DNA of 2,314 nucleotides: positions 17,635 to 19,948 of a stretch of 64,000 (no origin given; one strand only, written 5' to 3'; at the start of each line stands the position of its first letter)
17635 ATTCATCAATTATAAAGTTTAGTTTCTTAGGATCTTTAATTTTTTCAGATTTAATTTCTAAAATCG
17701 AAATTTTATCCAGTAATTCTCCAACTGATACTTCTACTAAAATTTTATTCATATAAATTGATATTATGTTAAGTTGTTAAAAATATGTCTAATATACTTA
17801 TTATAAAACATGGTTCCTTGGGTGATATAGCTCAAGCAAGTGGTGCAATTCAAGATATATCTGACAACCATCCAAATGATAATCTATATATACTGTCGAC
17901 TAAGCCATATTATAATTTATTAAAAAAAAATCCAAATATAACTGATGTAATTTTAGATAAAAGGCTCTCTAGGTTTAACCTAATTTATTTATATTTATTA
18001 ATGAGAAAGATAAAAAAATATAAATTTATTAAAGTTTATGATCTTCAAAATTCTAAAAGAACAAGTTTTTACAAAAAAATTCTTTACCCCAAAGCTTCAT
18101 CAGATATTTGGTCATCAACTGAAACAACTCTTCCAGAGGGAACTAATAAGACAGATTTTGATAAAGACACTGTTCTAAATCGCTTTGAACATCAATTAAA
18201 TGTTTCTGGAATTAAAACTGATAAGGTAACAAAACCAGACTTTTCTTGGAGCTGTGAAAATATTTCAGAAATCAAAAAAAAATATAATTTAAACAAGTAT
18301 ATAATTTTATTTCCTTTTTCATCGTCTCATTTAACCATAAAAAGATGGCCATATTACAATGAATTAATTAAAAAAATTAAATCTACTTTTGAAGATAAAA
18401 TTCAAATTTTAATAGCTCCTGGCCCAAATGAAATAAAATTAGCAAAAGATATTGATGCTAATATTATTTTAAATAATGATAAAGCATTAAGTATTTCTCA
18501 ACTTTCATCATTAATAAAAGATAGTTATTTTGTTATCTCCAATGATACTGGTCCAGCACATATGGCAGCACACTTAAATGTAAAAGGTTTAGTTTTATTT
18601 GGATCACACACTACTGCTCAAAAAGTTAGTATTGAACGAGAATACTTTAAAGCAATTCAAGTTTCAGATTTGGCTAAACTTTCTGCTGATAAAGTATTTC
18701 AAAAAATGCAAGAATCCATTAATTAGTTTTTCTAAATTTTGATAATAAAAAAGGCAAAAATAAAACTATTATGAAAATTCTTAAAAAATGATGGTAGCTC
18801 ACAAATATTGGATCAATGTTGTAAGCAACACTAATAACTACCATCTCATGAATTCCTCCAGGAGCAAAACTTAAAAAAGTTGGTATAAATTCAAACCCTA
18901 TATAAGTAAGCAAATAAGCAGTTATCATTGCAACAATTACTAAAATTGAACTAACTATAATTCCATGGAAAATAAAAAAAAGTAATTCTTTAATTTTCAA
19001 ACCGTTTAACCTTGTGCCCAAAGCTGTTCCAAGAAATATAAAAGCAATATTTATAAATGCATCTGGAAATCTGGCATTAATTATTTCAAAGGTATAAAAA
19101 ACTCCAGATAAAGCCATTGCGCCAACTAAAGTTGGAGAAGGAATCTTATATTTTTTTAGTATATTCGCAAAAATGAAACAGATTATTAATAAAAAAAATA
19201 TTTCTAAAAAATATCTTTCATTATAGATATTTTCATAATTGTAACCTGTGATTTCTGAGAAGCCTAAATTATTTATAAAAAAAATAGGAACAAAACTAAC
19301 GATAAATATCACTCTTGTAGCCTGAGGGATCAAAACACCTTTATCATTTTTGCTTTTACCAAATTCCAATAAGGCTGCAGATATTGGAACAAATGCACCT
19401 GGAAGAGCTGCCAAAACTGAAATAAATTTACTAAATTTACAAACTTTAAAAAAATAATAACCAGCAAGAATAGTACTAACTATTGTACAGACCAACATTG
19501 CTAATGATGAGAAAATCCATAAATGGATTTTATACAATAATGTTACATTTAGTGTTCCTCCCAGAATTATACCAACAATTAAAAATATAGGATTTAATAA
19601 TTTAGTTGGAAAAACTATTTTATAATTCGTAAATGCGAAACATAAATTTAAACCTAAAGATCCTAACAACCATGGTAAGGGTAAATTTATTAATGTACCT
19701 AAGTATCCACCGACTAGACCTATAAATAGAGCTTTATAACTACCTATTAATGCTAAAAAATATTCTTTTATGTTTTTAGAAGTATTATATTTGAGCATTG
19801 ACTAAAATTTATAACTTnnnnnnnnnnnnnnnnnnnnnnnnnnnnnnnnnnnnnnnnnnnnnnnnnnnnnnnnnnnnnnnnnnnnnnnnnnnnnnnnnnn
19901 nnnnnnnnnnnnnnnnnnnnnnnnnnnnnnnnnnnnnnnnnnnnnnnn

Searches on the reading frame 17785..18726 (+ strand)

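Call 91: search_protein_families(library=pfam, proteins=[window:17785-18726:+], max_evalue=0.00001)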
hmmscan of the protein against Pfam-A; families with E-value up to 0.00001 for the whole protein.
window:17785-18726:+ (313 aa): 1 family
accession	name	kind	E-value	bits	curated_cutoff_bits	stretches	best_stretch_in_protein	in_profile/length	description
PF01075.23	Glyco_transf_9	-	2.2e-12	47.3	22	1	72-278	4-215/247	Glycosyltransferase family 9 (heptosyltransferase)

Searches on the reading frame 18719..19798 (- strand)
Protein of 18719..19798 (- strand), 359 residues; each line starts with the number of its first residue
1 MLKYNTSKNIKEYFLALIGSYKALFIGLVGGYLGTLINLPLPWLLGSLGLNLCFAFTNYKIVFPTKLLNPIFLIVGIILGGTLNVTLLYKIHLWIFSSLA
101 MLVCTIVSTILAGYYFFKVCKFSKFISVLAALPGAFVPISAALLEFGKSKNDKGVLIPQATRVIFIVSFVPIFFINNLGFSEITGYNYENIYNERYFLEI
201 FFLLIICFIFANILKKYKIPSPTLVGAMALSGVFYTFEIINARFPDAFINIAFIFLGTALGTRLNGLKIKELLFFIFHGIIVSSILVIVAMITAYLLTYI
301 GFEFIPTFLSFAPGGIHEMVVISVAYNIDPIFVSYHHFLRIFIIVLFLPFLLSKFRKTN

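Call 91: search_protein_families(library=pfam, proteins=[window:18719-19798:-], max_evalue=0.00001)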
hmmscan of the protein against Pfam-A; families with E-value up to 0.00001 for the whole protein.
window:18719-19798:- (359 aa): 1 family
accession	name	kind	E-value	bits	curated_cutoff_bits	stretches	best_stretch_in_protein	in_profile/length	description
PF05145.17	AbrB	-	2.6e-62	211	29.2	1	43-354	1-312/314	Transition state regulatory protein AbrB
